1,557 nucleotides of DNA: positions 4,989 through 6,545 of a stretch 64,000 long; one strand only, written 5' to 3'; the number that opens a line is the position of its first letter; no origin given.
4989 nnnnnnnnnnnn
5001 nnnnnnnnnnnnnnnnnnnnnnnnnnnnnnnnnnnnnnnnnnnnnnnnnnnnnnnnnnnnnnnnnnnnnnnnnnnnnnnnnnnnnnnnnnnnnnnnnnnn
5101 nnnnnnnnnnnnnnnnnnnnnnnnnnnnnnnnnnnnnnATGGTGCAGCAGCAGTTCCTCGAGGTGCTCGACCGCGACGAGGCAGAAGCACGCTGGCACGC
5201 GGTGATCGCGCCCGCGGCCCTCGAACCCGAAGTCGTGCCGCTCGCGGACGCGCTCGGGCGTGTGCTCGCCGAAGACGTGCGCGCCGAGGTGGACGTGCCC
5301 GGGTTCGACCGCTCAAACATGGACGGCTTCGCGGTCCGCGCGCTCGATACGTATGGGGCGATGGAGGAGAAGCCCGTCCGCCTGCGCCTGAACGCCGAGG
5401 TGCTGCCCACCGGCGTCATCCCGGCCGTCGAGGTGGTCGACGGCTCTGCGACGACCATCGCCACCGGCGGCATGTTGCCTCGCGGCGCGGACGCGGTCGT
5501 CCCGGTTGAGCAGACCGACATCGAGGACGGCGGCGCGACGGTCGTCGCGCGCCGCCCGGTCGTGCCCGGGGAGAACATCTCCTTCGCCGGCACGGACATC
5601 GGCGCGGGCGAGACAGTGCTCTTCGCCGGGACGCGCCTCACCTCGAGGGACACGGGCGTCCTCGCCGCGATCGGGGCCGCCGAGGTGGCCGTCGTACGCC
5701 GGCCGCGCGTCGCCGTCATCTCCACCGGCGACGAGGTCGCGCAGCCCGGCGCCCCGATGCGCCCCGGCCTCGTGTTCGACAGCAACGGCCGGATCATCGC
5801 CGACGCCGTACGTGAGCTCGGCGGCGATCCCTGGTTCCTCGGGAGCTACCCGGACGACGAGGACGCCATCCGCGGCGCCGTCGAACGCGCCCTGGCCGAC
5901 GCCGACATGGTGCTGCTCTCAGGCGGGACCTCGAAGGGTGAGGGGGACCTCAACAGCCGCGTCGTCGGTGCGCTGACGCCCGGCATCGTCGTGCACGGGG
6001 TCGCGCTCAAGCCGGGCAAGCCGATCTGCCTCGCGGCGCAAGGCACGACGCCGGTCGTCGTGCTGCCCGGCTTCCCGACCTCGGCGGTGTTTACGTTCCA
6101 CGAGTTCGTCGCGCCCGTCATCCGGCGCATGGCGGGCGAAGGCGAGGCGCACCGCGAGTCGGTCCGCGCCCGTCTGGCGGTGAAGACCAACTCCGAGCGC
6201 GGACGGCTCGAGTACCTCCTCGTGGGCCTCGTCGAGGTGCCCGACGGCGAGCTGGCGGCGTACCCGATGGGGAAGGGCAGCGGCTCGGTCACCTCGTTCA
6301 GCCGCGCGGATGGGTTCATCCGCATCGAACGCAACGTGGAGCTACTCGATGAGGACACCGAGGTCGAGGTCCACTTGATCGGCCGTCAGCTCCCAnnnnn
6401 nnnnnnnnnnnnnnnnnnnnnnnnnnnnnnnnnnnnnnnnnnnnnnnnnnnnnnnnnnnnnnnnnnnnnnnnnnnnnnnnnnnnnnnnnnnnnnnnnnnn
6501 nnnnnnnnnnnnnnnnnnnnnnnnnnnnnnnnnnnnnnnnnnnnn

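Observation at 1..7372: Tungsten-cofactor island: second AOR paralog, tupABC with TTTS-motif TupA, divergent ModE-like regulator, and two translationally coupled MoeA genes (one MoeA-PBP fusion)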

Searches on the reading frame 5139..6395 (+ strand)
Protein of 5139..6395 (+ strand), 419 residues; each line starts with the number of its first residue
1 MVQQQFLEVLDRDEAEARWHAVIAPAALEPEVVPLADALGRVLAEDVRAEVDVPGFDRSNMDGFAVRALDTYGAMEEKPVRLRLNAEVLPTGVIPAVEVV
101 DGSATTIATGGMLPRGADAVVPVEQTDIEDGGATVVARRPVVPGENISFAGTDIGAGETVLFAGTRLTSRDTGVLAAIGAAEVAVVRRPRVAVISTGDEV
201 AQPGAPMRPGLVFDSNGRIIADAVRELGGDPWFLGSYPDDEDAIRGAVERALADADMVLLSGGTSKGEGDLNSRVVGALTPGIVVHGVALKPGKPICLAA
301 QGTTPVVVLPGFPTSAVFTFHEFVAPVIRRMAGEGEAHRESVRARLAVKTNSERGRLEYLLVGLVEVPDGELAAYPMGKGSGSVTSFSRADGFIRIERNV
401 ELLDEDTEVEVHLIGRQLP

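Call 51: search_solved_structures(query=window:5139-6395:+, max_evalue=1e-20, show_alignments=2)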
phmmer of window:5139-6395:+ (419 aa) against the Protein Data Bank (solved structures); distinct sequences matched with E-value up to 1e-20: 28.
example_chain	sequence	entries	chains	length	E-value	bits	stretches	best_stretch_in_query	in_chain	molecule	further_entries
1uz5_A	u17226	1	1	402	3.7e-83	283.1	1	31-413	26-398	402AA LONG HYPOTHETICAL MOLYBDOPTERIN BIOSYNTHESIS MOEA PROTEIN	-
1xi8_A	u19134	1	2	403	8.2e-68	232.6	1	29-410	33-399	Molybdenum cofactor biosynthesis protein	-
2nqq_A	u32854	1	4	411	5.9e-61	210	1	29-403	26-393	Molybdopterin biosynthesis protein moeA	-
2nrp_A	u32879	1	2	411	6.7e-61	209.8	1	29-403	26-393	Molybdopterin biosynthesis protein moeA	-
1fc5_A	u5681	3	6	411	8.8e-61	209.4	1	29-403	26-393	MOLYBDOPTERIN BIOSYNTHESIS MOEA PROTEIN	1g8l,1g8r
1wu2_A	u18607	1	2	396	1.1e-60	209.1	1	30-401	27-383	molybdopterin biosynthesis moeA protein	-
2nqu_A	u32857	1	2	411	2e-60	208.2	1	29-403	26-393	Molybdopterin biosynthesis protein moeA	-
2nro_A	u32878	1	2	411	3.2e-60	207.6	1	29-403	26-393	Molybdopterin biosynthesis protein moeA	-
2nqr_A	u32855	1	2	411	3.9e-60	207.3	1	29-403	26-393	Molybdopterin biosynthesis protein moeA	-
2nqk_A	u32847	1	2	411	3.9e-60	207.3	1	29-403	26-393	Molybdopterin biosynthesis protein moeA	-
2nrs_A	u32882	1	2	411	4.1e-60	207.2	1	29-403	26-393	Molybdopterin biosynthesis protein moeA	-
2nqm_A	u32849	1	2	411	4.6e-60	207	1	29-403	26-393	Molybdopterin biosynthesis protein moeA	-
2nqn_A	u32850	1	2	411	6e-60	206.7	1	29-403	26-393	Molybdopterin biosynthesis protein moeA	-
2nqs_A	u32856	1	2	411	6.5e-60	206.6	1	29-403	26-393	Molybdopterin biosynthesis protein moeA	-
2nqv_A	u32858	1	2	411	1.2e-59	205.7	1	29-403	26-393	Molybdopterin biosynthesis protein moeA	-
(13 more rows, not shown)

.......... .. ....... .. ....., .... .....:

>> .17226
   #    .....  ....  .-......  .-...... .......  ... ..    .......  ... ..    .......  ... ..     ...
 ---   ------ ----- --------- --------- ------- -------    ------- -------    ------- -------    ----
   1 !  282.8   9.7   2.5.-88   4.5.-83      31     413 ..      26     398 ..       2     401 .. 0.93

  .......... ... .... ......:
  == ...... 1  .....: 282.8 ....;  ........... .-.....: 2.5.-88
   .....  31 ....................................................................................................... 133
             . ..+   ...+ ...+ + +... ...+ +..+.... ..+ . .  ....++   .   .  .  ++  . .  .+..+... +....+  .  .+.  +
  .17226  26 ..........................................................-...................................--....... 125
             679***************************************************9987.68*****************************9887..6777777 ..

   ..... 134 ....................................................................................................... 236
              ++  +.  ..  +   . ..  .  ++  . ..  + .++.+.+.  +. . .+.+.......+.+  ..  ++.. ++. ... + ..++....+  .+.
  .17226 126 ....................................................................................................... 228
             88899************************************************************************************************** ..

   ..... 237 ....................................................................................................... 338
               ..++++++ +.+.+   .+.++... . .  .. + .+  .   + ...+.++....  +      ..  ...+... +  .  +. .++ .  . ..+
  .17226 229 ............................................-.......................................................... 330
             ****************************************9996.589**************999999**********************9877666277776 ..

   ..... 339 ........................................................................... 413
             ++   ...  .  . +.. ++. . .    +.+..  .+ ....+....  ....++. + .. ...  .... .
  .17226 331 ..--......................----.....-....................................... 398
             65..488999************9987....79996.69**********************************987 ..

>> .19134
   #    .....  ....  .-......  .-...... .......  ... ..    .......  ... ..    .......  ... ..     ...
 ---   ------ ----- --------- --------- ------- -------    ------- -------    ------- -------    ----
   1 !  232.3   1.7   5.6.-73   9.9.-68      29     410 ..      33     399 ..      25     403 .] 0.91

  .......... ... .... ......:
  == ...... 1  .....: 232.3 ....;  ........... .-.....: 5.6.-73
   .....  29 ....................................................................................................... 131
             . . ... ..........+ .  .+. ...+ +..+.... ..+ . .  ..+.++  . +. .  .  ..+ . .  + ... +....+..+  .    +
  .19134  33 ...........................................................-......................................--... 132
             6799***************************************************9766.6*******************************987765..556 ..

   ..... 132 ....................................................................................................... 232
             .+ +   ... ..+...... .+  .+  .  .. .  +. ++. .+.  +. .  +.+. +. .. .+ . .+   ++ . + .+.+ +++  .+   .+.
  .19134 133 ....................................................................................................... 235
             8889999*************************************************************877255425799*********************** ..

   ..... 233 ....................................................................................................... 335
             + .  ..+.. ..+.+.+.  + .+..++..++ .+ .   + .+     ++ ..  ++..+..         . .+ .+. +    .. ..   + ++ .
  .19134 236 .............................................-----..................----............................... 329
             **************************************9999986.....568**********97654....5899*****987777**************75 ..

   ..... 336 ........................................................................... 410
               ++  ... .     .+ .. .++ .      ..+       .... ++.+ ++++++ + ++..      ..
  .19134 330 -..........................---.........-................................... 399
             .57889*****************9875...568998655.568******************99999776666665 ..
